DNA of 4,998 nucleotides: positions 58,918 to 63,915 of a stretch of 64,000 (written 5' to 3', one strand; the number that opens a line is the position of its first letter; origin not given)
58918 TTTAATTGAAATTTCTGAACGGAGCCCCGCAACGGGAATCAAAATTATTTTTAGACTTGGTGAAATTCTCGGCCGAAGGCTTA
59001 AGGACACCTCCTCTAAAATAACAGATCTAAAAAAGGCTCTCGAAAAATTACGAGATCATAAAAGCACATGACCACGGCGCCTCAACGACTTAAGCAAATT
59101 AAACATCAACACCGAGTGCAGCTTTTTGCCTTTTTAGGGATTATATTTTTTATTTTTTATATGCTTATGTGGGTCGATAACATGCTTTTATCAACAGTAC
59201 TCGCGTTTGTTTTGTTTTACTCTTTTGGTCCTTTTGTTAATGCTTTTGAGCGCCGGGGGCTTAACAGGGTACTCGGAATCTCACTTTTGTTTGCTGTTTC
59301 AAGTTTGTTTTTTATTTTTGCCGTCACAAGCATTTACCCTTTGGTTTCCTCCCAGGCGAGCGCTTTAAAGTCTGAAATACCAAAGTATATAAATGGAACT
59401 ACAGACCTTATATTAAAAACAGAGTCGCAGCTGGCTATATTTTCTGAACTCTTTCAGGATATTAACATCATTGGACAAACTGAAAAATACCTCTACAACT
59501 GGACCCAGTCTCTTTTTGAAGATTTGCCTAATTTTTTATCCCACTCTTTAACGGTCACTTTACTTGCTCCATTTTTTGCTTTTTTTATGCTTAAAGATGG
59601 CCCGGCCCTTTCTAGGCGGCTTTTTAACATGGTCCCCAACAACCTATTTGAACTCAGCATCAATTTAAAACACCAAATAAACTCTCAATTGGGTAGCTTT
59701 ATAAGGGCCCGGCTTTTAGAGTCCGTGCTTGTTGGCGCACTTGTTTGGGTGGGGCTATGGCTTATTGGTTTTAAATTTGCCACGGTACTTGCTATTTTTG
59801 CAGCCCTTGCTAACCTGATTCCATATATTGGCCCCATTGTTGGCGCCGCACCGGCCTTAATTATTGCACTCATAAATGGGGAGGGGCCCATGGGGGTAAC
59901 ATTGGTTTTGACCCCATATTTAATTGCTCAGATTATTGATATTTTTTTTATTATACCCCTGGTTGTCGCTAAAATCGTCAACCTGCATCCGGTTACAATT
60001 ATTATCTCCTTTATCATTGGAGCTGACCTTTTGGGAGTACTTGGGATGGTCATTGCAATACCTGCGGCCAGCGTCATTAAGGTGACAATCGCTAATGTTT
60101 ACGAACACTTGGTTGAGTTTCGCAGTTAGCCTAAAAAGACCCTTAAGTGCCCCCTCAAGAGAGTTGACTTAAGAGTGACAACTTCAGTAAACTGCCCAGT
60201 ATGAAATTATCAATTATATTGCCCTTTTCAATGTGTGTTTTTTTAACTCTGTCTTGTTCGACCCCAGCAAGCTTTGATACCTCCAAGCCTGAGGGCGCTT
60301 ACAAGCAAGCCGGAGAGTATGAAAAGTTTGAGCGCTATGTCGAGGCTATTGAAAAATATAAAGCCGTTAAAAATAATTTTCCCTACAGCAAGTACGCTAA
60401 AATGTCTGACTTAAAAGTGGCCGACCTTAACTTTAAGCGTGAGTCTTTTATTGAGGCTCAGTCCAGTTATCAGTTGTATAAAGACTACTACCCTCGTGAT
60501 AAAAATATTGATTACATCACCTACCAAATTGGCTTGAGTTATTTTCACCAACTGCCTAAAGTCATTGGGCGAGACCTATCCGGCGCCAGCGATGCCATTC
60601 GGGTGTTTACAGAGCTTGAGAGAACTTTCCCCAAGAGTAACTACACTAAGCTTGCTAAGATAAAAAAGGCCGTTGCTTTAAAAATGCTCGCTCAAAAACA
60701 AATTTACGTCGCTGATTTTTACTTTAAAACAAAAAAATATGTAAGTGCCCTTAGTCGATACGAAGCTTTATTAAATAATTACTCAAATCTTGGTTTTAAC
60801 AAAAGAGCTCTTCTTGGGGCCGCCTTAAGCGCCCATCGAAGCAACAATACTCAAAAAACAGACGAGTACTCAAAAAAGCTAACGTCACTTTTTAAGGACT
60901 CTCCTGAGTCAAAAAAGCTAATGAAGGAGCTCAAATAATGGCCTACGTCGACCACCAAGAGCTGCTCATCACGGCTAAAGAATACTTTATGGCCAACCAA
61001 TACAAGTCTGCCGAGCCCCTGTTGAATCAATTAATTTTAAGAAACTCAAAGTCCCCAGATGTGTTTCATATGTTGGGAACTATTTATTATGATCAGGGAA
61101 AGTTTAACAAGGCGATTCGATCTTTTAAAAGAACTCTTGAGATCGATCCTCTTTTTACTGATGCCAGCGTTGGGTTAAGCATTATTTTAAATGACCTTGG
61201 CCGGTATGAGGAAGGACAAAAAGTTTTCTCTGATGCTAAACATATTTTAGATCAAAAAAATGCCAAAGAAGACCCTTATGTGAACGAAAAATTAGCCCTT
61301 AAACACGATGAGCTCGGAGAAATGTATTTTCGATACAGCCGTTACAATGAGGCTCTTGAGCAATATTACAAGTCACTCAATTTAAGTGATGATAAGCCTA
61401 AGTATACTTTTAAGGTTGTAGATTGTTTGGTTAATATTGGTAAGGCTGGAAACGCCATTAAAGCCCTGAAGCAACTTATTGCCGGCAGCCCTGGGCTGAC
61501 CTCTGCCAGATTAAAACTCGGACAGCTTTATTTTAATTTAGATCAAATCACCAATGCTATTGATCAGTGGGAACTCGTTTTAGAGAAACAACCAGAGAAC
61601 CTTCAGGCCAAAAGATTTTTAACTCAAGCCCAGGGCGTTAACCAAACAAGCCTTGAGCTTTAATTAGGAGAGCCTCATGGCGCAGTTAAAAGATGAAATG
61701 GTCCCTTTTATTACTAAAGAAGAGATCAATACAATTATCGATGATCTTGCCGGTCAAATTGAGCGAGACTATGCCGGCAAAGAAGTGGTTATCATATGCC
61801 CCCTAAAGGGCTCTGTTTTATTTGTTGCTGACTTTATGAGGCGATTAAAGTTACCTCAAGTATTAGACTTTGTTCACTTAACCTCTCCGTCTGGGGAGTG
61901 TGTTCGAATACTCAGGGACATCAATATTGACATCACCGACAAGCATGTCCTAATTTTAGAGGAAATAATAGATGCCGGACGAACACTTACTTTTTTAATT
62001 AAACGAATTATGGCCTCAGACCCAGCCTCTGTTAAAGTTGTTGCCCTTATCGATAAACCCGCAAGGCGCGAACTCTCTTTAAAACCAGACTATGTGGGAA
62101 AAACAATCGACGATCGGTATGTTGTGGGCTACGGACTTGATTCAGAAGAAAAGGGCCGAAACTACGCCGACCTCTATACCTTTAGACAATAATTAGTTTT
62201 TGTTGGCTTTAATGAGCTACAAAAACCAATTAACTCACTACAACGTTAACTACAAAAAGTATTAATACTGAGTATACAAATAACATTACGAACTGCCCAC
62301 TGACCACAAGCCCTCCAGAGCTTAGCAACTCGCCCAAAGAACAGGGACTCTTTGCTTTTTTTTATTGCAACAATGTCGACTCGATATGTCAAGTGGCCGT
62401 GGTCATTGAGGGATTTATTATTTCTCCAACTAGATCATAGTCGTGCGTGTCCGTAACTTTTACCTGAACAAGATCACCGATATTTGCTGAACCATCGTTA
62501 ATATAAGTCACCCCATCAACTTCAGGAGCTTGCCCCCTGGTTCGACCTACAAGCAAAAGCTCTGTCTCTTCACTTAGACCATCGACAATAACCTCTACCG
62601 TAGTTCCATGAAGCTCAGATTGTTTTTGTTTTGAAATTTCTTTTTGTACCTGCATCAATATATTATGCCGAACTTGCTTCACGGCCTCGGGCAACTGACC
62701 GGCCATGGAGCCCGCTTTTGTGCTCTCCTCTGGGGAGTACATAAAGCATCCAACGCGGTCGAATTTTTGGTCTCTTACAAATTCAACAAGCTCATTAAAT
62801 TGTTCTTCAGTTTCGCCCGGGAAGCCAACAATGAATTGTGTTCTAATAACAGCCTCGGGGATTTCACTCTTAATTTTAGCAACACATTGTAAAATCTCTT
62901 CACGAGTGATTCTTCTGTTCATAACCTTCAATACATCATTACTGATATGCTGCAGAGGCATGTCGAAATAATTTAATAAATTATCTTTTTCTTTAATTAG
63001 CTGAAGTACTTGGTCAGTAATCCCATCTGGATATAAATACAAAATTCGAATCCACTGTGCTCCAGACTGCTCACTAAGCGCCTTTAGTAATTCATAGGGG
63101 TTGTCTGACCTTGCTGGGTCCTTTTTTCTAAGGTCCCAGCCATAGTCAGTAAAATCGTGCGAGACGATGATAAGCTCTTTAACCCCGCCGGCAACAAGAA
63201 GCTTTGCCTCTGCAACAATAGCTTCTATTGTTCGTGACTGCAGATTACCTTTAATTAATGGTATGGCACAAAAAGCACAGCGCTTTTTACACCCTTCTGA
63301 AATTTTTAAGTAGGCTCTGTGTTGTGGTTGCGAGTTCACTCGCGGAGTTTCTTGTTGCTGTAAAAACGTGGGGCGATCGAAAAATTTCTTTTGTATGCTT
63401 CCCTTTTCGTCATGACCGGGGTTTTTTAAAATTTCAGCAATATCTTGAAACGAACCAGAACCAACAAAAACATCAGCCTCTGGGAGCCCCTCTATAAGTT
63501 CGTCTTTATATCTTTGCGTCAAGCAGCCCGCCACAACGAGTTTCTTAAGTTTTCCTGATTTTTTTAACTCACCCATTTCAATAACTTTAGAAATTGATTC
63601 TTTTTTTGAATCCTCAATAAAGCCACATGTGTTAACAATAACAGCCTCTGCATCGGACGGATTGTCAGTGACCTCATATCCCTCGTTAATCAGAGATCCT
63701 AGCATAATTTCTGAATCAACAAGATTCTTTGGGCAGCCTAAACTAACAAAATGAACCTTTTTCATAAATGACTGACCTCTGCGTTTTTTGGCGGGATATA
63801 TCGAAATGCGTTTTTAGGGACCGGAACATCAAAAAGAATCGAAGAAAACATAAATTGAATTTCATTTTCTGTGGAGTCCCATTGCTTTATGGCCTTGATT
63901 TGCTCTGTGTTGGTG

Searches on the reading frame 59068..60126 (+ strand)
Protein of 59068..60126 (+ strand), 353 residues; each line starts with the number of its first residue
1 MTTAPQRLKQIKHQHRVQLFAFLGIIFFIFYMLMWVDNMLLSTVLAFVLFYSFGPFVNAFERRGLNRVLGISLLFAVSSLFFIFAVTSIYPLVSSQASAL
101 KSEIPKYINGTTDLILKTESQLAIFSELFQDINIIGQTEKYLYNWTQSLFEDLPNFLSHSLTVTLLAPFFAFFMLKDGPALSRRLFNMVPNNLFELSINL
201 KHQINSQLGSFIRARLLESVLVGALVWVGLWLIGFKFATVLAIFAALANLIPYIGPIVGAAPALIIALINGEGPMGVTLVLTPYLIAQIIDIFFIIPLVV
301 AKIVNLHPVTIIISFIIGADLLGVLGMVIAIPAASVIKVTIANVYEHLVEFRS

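Call 66: search_protein_families(library=pfam, proteins=[window:59068-60126:+], max_evalue=0.00001)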
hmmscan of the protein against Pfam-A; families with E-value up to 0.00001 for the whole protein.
window:59068-60126:+ (353 aa): 1 family
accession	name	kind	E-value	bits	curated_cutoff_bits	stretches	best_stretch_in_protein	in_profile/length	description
PF01594.21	AI-2E_transport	-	1.4e-59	202.4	34.3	1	21-343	3-325/327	AI-2E family transporter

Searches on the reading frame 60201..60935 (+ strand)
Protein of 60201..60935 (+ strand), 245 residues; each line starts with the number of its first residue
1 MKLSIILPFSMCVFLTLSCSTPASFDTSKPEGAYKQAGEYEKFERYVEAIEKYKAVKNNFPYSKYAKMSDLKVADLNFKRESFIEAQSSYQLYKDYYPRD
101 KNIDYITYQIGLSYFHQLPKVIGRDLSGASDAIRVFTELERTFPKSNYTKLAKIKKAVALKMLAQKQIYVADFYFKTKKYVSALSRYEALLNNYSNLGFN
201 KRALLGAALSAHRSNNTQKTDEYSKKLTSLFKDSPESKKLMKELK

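Call 66: search_protein_families(library=pfam, proteins=[window:60201-60935:+], max_evalue=0.00001)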
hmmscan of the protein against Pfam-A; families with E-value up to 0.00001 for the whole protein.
window:60201-60935:+ (245 aa): 2 families
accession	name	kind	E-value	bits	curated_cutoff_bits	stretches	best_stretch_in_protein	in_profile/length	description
PF13525.12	YfiO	-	1.7e-30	106.8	25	1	29-226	4-202/203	Outer membrane lipoprotein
PF13512.12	TPR_18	-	2.3e-11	44.5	21.9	1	29-153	9-142/145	Tetratricopeptide repeat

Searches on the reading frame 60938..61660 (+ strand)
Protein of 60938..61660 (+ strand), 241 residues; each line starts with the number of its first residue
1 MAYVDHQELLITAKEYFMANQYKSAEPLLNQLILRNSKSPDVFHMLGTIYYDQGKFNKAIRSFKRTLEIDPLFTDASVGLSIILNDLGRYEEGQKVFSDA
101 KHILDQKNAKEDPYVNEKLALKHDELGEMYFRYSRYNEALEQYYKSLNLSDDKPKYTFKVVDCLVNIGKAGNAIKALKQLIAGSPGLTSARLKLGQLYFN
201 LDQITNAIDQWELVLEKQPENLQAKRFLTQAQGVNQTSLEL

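Call 66: search_protein_families(library=pfam, proteins=[window:60938-61660:+], max_evalue=0.00001)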
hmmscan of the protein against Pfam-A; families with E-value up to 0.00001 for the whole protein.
window:60938-61660:+ (241 aa): 16 families
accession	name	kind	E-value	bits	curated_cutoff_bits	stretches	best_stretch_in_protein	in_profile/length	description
PF14559.12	TPR_19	-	4.8e-18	65.7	25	0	51-101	2-52/68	Tetratricopeptide repeat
PF07719.23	TPR_2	-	1.2e-17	62.9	27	1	41-71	2-32/34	Tetratricopeptide repeat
PF00515.34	TPR_1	-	1.3e-17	63.3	27.8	1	41-71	2-32/34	Tetratricopeptide repeat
PF13428.12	TPR_14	-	5.2e-14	51.8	23.5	0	190-229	3-42/44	Tetratricopeptide repeat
PF13432.12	TPR_16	-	6.6e-14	52.5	32.7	0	45-93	2-50/65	Tetratricopeptide repeat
PF13181.12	TPR_8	-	1.1e-13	50.6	25.7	0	41-71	2-32/34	Tetratricopeptide repeat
PF13424.12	TPR_12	-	6.9e-13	49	30.1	0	43-70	48-75/77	Tetratricopeptide repeat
PF13414.12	TPR_11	-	2.7e-12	46.6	26.8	0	47-71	1-25/42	TPR repeat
PF12895.13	ANAPC3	-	5.4e-12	46.3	27.2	1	18-97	1-79/82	Anaphase-promoting complex, cyclosome, subunit 3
PF23914.1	TPR_CcmH_CycH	-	1.4e-11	44.9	42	0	126-221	56-154/158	Cytochrome c-type biogenesis protein H TPR domain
PF13174.12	TPR_6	-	1.4e-11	44.7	26.3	0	190-220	2-32/33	Tetratricopeptide repeat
PF13431.12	TPR_17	-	2.9e-09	36.9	24.4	0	29-60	2-33/34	Tetratricopeptide repeat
PF13374.12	TPR_10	-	6e-09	36.1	27.5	0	44-69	6-31/42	Tetratricopeptide repeat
PF13371.12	TPR_9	-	2.8e-07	30.9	35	0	172-228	13-69/73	Tetratricopeptide repeat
PF24575.1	TPR_Slam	-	3.8e-07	30.9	35.2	0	167-210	60-103/104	Surface lipoprotein assembly modifier, N-terminal TPR repeats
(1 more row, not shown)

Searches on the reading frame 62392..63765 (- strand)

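Call 66: search_protein_families(library=pfam, proteins=[window:62392-63765:-], max_evalue=0.00001)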
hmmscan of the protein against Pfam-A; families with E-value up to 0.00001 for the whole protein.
window:62392-63765:- (458 aa): 4 families
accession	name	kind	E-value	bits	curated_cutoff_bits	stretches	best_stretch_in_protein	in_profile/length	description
PF04055.27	Radical_SAM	-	8e-28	98.1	29.5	1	154-330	2-166/166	Radical SAM superfamily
PF00919.26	UPF0004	-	1.2e-27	96.3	27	1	3-102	1-98/98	Uncharacterized protein family UPF0004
PF18693.7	TRAM_2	-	4.1e-19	69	27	1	387-450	2-63/63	TRAM domain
PF01938.26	TRAM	-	1.6e-07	31.5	21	1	385-450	3-61/61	TRAM domain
